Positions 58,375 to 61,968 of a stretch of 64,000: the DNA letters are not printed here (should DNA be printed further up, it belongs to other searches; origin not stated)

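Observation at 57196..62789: rmuC, recB-like helicase-nuclease and recD/PIF1-like helicase in one operon with no RecC/AddB partner in sight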

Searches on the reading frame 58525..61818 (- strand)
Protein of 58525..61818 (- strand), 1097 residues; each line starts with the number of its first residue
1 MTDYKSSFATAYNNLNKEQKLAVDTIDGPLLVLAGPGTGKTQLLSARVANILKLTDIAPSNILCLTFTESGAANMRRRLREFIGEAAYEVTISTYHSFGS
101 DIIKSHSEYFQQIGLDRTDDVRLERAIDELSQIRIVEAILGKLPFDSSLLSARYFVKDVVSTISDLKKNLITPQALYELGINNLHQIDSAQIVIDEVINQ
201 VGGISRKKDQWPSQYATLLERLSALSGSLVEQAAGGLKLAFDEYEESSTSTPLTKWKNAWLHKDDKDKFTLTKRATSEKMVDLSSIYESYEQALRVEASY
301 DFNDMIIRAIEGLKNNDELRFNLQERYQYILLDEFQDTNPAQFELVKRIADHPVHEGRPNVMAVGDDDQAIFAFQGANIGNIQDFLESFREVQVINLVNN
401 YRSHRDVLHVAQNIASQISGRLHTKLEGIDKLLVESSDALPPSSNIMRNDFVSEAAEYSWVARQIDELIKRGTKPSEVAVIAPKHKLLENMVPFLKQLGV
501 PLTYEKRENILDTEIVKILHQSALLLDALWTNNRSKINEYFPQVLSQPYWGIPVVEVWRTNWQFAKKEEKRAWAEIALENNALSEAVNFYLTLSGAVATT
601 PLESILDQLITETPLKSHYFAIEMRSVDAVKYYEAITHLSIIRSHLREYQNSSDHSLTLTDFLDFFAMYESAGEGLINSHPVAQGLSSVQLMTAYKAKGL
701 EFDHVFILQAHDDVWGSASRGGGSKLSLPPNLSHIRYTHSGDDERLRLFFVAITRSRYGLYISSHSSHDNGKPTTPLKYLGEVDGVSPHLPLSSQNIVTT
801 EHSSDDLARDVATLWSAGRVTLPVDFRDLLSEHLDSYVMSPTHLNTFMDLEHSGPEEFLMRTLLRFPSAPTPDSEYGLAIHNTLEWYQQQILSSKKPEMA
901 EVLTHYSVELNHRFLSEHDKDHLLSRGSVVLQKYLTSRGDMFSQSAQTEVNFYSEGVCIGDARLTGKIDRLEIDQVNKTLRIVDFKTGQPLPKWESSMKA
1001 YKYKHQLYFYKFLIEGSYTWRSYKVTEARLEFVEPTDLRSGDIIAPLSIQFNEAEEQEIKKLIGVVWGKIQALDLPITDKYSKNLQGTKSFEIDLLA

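Call 4: search_protein_families(library=pfam, proteins=[window:58525-61818:-], max_evalue=0.01)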
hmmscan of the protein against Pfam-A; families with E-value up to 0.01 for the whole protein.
window:58525-61818:- (1097 aa): 6 families
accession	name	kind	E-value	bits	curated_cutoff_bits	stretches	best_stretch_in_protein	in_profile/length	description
PF00580.27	UvrD-helicase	-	2.6e-64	217.9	23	1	15-389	1-270/271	UvrD/REP helicase N-terminal domain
PF13361.12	UvrD_C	-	7.6e-25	88.5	25.6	1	395-766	1-349/350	UvrD-like helicase C-terminal domain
PF13245.12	AAA_19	-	4.4e-18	66.2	25.1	1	21-374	3-133/134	AAA domain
PF12705.13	PDDEXK_1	-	1.2e-17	65.1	22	1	839-1035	2-189/247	PD-(D/E)XK nuclease superfamily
PF13538.12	UvrD_C_2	-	1e-06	28.9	27.4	0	691-709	4-22/52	UvrD-like helicase C-terminal domain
PF21445.3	ADDB_N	-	0.00011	21.9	26.6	1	270-351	148-222/290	ADDB, N-terminal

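Call 5: search_protein_families(library=ncbifam, proteins=[window:58525-61818:-], max_evalue=0.01)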
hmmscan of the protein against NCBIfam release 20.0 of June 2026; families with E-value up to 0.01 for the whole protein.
window:58525-61818:- (1097 aa): 19 families
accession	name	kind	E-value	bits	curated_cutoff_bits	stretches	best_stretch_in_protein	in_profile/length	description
TIGR01073.1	pcrA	equivalog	9.1e-79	265.6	911.2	3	242-481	130-350/725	DNA helicase PcrA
NF008743.0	PRK11773.1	equivalog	2.9e-66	224.3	965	3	272-481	159-353/720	DNA helicase II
TIGR01075.1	uvrD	equivalog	9.6e-65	219.2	1144.45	3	273-480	155-347/715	DNA helicase II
TIGR01074.1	rep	equivalog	6.6e-62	209.7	951.45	3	252-416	137-291/668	DNA helicase Rep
TIGR02784.1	addA_alphas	equivalog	1.8e-47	162.4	860.75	3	259-417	320-495/1138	double-strand break repair helicase AddA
NF008172.0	PRK10919.1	equivalog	9.9e-47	159.5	1168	2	254-413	140-289/673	DNA helicase Rep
NF008276.0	PRK11054.1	equivalog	3.2e-43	148.2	543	2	280-428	389-529/684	DNA helicase IV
TIGR00609.1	recB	equivalog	4e-34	117.9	696.05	3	238-420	280-460/1175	exodeoxyribonuclease V subunit beta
NF010485.0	PRK13909.1-2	equivalog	3.4e-30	105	650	2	276-709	277-631/909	RecB-like helicase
TIGR02785.1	addA_Gpos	equivalog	2.3e-26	92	707.65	2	255-418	310-483/1234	helicase-exonuclease AddAB subunit AddA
NF010487.0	PRK13909.1-4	equivalog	2.4e-25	89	759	1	291-519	289-519/924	RecB-like helicase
NF008128.0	PRK10876.1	equivalog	1.7e-14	52.5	1697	1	283-416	332-462/1181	exodeoxyribonuclease V subunit beta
NF010486.0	PRK13909.1-3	equivalog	5.1e-10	38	1109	1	316-407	320-415/921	RecB-like helicase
NF010484.0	PRK13909.1-1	equivalog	1.8e-09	35.9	1074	2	279-408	298-428/945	RecB-like helicase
NF041464.1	HelD_BACSU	equivalog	3.9e-08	31.7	419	1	324-415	544-630/779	RNA polymerase recycling motor HelD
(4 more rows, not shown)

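Call 6: search_protein_families(library=padloc, proteins=[window:58525-61818:-], max_evalue=0.01)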
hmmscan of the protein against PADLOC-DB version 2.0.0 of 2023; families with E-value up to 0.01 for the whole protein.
window:58525-61818:- (1097 aa): 53 families (the best 25 are shown)
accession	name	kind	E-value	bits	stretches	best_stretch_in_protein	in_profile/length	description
PDLC00114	GajB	-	1.4e-80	269.6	2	276-784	165-630/635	UrvD helicase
PDLC03802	RTasHel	-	4.3e-70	235.3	3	276-502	142-339/675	DRT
PDLC00132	GajB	-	6.6e-61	204.7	2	254-764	139-600/625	UrvD helicase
PDLC00117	GajB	-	2e-58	196.4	2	248-770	141-581/604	UrvD helicase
PDLC00103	GajB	-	2e-51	173.7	3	281-521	164-395/612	UrvD helicase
PDLC00127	GajB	-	1.7e-44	150.3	2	243-497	115-359/594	UrvD helicase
PDLC00119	GajB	-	1.1e-38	131.5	3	260-429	148-314/565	UrvD helicase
PDLC00134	GajB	-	9.4e-37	125.1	2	305-521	190-397/431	UrvD helicase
PDLC00107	GajB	-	5.3e-36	122.4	3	284-485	173-355/587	UrvD helicase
PDLC00110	GajB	-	3.7e-34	116.3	2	240-527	178-474/725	UrvD helicase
PDLC00104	GajB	-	5.9e-33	112.4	3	294-497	133-317/574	UrvD helicase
PDLC00130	GajB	-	2.3e-32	110.1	2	289-417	168-292/589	UrvD helicase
PDLC00121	GajB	-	6.6e-32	108.8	2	297-541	174-398/565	UrvD helicase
PDLC00123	GajB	-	2.1e-28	97.3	3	302-419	152-263/540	UrvD helicase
PDLC00144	GajB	-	5e-26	89.4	2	300-507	134-329/559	UrvD helicase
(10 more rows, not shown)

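Call 10: find_homologous_proteins(query=window:58525-61818:-, max_evalue=1e-10)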
Query window:58525-61818:- (1097 aa): 7095 proteins with E <= 1e-10 among 8000 candidates; the best 120 are listed.
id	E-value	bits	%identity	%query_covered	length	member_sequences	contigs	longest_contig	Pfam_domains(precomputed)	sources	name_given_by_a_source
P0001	0.0e+0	2472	100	100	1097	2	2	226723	PF13538.13,PF21445.4,PF12705.14,PF13361.13,PF13245.13,PF00580.28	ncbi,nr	ncbi:ATP-dependent helicase [Candidatus Woesebacteria bacterium]|nr:ATP-dependent helicase [Candidat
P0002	0.0e+0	1805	73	100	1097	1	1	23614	PF13538.13,PF12705.14,PF13361.13,PF13245.13,PF00580.28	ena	-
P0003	0.0e+0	1763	70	100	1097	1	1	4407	PF13538.13,PF12705.14,PF13361.13,PF13245.13,PF00580.28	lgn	-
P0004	0.0e+0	1754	71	100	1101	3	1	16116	PF12705.14,PF13361.13,PF13245.13,PF00580.28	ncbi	-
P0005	0.0e+0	1746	69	100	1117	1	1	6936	PF13538.13,PF12705.14,PF13361.13,PF13245.13,PF00580.28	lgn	-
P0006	0.0e+0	1737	70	100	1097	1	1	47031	PF13538.13,PF12705.14,PF13604.13,PF13361.13,PF13245.13,PF00580.28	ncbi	-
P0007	0.0e+0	1717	69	100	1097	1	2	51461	PF13538.13,PF12705.14,PF13361.13,PF13245.13,PF00580.28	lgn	-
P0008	0.0e+0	1714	69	99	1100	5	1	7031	PF13538.13,PF12705.14,PF13361.13,PF13245.13,PF00580.28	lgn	-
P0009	0.0e+0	1702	70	100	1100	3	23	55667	PF13538.13,PF12705.14,PF13361.13,PF13245.13,PF00580.28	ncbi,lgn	-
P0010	0.0e+0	1701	69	100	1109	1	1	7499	PF13538.13,PF12705.14,PF13361.13,PF13245.13,PF00580.28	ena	-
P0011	0.0e+0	1695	68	100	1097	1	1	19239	PF13538.13,PF12705.14,PF13361.13,PF13245.13,PF00580.28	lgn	-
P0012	0.0e+0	1693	69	100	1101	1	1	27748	PF13538.13,PF12705.14,PF13361.13,PF13245.13,PF00580.28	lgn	-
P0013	0.0e+0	1689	67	100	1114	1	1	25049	PF13538.13,PF12705.14,PF13361.13,PF13245.13,PF00580.28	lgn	-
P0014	0.0e+0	1687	68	100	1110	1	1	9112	PF13538.13,PF12705.14,PF13361.13,PF13245.13,PF00580.28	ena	-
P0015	0.0e+0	1660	67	100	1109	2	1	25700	PF13538.13,PF12705.14,PF13361.13,PF13245.13,PF00580.28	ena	-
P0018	0.0e+0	1651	66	100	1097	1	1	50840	PF13538.13,PF12705.14,PF13361.13,PF13245.13,PF00580.28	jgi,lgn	-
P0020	0.0e+0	1635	65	100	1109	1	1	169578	PF13538.13,PF12705.14,PF13361.13,PF13245.13,PF00580.28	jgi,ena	-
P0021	0.0e+0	1615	66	100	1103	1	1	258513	PF13538.13,PF12705.14,PF13361.13,PF13245.13,PF00580.28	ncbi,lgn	ncbi:MAG: hypothetical protein Fur0011_1240 [Candidatus Microgenomates bacterium]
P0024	0.0e+0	1586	64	99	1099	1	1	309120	PF13538.13,PF12705.14,PF13361.13,PF13245.13,PF00580.28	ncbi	-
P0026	0.0e+0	1573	63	100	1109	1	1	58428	PF13538.13,PF12705.14,PF13361.13,PF13245.13,PF00580.28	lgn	-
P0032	0.0e+0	1543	62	100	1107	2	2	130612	PF13538.13,PF12705.14,PF13361.13,PF13245.13,PF00580.28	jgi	jgi:DNA helicase-2/ATP-dependent DNA helicase PcrA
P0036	0.0e+0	1521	61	99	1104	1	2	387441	PF13538.13,PF12705.14,PF13361.13,PF13245.13,PF00580.28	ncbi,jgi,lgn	-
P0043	0.0e+0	1496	61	99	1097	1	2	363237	PF13538.13,PF12705.14,PF13361.13,PF13245.13,PF00580.28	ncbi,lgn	-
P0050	0.0e+0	1478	60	99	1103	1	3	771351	PF13538.13,PF12705.14,PF13361.13,PF13245.13,PF00580.28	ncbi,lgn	-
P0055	0.0e+0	1461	60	97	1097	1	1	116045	PF13538.13,PF12705.14,PF13604.13,PF13361.13,PF13245.13,PF00580.28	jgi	jgi:DNA helicase-2/ATP-dependent DNA helicase PcrA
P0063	0.0e+0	1414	58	99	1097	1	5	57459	PF13538.13,PF12705.14,PF13361.13,PF13245.13,PF00580.28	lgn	-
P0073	0.0e+0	1218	52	99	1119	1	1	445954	PF13538.13,PF12705.14,PF13604.13,PF13361.13,PF13245.13,PF00580.28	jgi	-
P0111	0.0e+0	1142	49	99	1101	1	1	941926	PF13538.13,PF13087.13,PF12705.14,PF13604.13,PF13361.13,PF13245.13,PF00580.28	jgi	jgi:DNA helicase II / ATP-dependent DNA helicase PcrA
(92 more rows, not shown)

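Call 11: search_solved_structures(query=window:58525-61818:-, max_evalue=0.00001)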
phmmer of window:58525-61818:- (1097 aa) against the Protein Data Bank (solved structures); distinct sequences matched with E-value up to 0.00001: 21.
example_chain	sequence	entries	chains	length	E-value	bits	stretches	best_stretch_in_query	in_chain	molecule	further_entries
1pjr_A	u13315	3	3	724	1.8e-49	171.8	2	272-715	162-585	PCRA | ATP-DEPENDENT HELICASE PCRA | HELICASE PCRA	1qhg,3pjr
2pjr_A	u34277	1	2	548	2.3e-46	161.5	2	272-481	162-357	PROTEIN (HELICASE PCRA)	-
9dci_A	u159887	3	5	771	6.7e-42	146.7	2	283-426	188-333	ATP-dependent DNA helicase UvrD1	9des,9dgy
3lfu_A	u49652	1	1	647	1.2e-41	145.8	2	285-762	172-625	DNA helicase II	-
2is1_A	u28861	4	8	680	1.4e-41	145.6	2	285-763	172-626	DNA helicase II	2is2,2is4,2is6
4c2u_A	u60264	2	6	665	1.8e-39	138.7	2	285-438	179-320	DNA HELICASE II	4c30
4c2t_A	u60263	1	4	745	3e-39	137.9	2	285-437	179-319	DNA HELICASE II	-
1uaa_A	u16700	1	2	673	3.1e-35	124.6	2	285-413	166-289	PROTEIN (ATP-DEPENDENT DNA HELICASE REP.)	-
1qhh_A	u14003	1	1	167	1.5e-22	82.6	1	14-175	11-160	PROTEIN (PCRA (SUBUNIT))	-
1qhh_B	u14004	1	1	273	1.5e-22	82.6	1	283-481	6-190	PROTEIN (PCRA (SUBUNIT))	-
6ppu_B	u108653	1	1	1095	1.3e-21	79.5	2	267-503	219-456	UvrD/REP helicase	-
6ppr_B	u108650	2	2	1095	2.9e-21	78.4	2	267-503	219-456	UvrD/REP helicase | DNA 3'-5' helicase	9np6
7sjr_B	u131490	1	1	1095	3.4e-21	78.1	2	267-503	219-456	DNA helicase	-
6ppj_B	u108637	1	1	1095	5e-18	67.6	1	18-107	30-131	UvrD/REP helicase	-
3u44_A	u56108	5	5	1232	8.5e-12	47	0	290-423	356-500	ATP-dependent helicase/nuclease subunit A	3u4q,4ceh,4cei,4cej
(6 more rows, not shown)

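Call 13: find_encoding_contigs(protein=P0001, flank=10000, max_places=3)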
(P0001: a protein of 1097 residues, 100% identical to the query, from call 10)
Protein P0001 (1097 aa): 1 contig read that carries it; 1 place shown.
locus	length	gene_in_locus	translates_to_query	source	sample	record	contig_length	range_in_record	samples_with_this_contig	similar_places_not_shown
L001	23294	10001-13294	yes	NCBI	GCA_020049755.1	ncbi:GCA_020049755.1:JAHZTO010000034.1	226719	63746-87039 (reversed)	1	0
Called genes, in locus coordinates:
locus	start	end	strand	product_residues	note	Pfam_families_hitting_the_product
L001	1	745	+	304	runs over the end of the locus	PF08308:PEGA, PF08239:SH3_3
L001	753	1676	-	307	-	PF01040:UbiA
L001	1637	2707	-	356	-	PF00953:Glycos_transf_4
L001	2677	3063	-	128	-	-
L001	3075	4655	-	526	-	-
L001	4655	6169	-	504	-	PF13632:Glyco_trans_2_3 (weak)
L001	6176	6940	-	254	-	PF01026:TatD_DNase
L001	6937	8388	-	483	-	PF00133:tRNA-synt_1, PF01406:tRNA-synt_1e (faint), PF09334:tRNA-synt_1g, PF00133:tRNA-synt_1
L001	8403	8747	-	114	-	PF01371:Trp_repressor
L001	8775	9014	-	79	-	-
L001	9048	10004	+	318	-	PF02646:RmuC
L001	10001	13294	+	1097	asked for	PF00580:UvrD-helicase, PF13245:AAA_19, PF21445:ADDB_N (faint), PF13361:UvrD_C, PF13538:UvrD_C_2 (faint), PF12705:PDDEXK_1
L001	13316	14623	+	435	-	PF02689:Herpes_Helicase (faint), PF05970:PIF1, PF13604:AAA_30, PF01443:Viral_helicase1 (faint), PF13245:AAA_19, PF13538:UvrD_C_2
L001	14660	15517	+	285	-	-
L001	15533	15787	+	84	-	-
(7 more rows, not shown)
